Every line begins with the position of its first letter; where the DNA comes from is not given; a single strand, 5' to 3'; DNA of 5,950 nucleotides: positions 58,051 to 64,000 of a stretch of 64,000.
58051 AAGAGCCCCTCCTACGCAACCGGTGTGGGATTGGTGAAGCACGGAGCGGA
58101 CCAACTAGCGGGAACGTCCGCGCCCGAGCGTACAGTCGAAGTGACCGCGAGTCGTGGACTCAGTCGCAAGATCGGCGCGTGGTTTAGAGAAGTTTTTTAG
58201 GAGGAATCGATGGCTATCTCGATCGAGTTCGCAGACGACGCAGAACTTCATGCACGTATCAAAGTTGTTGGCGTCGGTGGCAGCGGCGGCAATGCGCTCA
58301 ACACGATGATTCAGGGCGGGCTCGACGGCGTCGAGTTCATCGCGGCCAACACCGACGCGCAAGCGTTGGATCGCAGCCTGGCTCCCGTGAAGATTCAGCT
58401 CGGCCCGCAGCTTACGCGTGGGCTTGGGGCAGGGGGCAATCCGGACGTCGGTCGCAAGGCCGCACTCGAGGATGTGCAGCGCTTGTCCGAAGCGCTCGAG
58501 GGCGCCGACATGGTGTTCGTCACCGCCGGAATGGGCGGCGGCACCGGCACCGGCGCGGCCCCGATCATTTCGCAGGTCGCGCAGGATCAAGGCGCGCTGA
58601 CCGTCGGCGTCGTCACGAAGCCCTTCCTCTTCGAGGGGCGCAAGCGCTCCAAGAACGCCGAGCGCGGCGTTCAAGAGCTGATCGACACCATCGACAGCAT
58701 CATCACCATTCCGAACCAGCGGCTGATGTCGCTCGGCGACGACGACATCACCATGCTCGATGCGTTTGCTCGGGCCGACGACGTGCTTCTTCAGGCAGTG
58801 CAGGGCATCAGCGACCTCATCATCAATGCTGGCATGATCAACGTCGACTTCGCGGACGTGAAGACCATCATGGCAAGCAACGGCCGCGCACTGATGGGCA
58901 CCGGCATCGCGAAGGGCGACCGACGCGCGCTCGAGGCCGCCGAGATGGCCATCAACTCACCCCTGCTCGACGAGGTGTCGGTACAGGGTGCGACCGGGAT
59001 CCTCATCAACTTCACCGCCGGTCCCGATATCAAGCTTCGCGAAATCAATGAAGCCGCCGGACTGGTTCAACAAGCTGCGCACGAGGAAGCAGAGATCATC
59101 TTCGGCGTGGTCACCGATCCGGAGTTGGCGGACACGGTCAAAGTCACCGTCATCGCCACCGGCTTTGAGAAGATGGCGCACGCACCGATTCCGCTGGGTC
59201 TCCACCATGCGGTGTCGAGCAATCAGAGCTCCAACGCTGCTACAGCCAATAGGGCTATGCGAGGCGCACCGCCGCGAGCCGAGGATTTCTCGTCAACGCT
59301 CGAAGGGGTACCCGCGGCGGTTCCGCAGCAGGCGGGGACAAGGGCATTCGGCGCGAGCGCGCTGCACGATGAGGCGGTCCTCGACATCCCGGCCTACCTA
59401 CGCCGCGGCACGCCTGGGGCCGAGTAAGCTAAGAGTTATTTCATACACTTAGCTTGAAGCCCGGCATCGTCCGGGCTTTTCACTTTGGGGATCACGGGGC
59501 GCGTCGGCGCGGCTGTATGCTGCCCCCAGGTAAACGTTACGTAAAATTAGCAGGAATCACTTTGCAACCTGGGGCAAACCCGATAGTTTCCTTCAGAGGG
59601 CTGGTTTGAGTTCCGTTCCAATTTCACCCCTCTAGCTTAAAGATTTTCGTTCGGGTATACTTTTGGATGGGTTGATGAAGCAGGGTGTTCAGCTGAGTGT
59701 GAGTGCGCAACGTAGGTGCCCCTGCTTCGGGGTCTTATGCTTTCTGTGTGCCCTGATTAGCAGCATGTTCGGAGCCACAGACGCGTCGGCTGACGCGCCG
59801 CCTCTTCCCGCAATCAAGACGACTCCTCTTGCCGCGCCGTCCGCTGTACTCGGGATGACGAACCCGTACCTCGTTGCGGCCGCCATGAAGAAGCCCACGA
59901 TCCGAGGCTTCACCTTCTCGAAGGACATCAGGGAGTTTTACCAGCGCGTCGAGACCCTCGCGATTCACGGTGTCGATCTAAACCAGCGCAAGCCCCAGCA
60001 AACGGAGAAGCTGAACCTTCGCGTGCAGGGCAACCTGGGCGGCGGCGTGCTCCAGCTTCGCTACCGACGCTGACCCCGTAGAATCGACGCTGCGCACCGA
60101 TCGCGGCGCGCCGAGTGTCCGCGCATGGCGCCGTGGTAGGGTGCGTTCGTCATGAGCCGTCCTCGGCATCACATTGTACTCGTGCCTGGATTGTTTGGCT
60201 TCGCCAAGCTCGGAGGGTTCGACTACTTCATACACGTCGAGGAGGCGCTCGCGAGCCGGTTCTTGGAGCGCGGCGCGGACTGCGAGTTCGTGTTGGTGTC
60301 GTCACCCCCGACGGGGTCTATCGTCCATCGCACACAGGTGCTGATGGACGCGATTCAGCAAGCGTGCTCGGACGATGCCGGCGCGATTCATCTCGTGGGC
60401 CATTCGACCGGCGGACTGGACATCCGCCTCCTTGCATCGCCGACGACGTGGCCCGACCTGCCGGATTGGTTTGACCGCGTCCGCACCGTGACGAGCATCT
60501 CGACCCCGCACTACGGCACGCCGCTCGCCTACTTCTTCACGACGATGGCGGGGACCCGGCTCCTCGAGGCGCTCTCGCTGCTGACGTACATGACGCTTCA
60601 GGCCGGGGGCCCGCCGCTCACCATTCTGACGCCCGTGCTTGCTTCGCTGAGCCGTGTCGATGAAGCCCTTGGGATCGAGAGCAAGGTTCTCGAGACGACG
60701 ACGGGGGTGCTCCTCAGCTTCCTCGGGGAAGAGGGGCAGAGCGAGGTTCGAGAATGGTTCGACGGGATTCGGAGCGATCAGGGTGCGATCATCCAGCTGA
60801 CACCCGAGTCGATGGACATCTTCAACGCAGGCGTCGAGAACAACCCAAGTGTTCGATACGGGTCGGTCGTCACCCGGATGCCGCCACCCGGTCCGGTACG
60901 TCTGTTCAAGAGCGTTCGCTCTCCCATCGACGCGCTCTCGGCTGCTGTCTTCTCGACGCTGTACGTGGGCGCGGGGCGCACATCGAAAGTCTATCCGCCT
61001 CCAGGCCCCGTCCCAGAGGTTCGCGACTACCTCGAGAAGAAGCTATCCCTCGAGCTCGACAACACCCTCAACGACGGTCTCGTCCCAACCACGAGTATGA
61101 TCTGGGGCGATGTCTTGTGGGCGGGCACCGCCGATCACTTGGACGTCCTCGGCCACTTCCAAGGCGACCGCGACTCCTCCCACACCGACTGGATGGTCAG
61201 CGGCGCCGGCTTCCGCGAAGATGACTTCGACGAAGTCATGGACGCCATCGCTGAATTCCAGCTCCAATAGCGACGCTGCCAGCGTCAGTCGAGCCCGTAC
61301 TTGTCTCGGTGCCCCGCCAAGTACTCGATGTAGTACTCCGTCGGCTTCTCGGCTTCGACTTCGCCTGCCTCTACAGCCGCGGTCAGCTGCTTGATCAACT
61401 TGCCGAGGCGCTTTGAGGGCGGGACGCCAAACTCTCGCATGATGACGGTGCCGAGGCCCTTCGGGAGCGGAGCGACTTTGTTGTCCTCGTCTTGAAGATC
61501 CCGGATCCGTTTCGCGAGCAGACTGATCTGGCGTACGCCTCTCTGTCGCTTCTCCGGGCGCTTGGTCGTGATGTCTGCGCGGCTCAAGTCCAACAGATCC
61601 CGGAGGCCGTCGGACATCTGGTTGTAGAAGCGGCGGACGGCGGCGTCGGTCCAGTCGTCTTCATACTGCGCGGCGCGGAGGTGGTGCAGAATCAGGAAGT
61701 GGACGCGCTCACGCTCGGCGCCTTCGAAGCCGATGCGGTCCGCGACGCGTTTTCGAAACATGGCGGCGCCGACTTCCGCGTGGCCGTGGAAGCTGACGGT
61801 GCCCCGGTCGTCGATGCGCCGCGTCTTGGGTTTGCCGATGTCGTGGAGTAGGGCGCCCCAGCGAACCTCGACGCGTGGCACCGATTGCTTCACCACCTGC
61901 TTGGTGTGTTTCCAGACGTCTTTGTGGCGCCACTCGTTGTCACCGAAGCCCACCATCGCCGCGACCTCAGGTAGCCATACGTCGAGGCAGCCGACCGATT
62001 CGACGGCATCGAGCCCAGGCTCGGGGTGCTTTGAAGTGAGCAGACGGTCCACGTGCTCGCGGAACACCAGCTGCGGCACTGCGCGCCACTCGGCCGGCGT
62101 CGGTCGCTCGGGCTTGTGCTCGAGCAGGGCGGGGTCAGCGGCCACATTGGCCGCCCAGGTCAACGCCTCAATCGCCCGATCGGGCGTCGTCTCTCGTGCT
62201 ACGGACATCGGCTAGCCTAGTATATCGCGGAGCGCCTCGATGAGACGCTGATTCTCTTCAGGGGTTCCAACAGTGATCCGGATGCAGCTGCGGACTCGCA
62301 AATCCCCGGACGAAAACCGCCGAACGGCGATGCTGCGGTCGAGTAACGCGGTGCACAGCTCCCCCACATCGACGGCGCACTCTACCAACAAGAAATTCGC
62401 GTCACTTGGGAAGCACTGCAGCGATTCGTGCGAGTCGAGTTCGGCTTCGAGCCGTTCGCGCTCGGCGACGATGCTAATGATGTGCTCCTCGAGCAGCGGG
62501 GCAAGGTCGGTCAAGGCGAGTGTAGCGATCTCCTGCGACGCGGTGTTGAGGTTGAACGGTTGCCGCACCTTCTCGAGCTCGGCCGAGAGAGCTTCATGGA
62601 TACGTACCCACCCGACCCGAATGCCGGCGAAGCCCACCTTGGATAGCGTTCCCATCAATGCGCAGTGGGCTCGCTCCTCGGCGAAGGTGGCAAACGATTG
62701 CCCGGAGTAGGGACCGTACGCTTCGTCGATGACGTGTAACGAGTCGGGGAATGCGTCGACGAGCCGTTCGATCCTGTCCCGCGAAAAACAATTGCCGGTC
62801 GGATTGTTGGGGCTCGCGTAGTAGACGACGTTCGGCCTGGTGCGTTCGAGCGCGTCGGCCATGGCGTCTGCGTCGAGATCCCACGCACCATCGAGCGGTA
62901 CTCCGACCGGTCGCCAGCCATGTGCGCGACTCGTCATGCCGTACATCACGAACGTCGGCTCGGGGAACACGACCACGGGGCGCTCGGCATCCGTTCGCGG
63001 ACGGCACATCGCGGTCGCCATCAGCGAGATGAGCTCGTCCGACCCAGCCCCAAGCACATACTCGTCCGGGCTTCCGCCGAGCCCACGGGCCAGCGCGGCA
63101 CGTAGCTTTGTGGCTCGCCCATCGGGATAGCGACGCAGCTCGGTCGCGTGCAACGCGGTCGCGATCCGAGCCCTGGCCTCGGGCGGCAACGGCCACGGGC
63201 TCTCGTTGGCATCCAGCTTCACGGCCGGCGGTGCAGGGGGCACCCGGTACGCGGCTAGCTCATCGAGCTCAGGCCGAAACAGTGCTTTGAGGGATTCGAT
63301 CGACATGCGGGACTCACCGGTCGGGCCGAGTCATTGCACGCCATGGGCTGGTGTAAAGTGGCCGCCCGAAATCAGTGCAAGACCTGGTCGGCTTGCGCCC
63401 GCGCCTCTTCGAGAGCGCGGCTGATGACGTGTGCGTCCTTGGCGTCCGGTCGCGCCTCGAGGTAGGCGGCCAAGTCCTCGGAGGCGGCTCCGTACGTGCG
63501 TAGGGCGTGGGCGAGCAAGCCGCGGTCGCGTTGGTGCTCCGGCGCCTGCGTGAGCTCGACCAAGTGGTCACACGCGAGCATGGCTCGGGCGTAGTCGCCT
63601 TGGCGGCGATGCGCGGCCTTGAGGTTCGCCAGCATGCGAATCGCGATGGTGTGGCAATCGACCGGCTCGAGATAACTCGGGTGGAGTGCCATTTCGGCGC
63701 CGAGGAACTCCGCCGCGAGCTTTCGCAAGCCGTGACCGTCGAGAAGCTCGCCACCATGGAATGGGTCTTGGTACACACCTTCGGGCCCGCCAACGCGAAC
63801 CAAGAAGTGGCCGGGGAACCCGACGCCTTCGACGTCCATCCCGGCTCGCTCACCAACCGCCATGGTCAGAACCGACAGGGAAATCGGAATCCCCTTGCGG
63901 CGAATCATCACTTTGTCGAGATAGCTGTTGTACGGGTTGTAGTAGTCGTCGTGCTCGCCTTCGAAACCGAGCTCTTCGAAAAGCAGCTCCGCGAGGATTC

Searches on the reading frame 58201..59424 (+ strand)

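Call 77: search_protein_families(library=pfam, proteins=[window:58201-59424:+], max_evalue=0.0001)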
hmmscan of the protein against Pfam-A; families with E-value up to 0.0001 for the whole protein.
window:58201-59424:+ (408 aa): 2 families
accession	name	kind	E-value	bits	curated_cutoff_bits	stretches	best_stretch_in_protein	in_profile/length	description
PF00091.31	Tubulin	-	3.2e-49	168.2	33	1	19-178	1-188/190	Tubulin/FtsZ family, GTPase domain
PF12327.13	FtsZ_C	-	1e-32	112.7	27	1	228-323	1-95/95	FtsZ family, C-terminal domain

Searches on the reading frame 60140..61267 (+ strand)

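Call 77: search_protein_families(library=pfam, proteins=[window:60140-61267:+], max_evalue=0.0001)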
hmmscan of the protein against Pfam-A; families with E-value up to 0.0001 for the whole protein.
window:60140-61267:+ (376 aa): 1 family
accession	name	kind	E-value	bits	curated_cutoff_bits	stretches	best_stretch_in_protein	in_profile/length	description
PF24096.1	DUF7379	-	7.7e-05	23.2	33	0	66-173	55-160/191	Domain of unknown function (DUF7379)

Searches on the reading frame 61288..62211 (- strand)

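Call 77: search_protein_families(library=pfam, proteins=[window:61288-62211:-], max_evalue=0.0001)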
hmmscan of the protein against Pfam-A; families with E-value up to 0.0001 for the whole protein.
window:61288-62211:- (308 aa): 1 family
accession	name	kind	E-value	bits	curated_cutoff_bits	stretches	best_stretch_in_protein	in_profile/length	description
PF01966.28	HD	-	1.5e-09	38.6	22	1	113-202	24-100/116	HD domain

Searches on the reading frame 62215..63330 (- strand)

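Call 77: search_protein_families(library=pfam, proteins=[window:62215-63330:-], max_evalue=0.0001)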
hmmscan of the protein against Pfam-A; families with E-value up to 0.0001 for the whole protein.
window:62215-63330:- (372 aa): 1 family
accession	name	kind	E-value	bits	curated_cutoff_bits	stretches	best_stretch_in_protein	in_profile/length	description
PF00155.27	Aminotran_1_2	-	3.2e-46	158.6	19.7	1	37-367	4-361/361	Aminotransferase class I and II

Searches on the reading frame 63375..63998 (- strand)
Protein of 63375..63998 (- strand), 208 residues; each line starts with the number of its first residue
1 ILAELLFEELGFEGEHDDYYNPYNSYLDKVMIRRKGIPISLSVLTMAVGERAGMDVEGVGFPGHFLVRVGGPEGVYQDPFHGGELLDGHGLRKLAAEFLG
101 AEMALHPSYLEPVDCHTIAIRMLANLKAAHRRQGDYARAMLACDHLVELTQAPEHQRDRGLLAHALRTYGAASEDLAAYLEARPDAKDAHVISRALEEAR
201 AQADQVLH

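Call 77: search_protein_families(library=pfam, proteins=[window:63375-63998:-], max_evalue=0.0001)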
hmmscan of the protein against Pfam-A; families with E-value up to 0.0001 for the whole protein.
window:63375-63998:- (208 aa): 2 families
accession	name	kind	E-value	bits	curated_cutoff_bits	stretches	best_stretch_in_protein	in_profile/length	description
PF13369.12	Transglut_core2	-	6.3e-40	136.6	23.5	1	2-123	31-154/155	Transglutaminase-like superfamily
PF13371.12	TPR_9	-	1.7e-11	44.4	35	1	126-196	1-72/73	Tetratricopeptide repeat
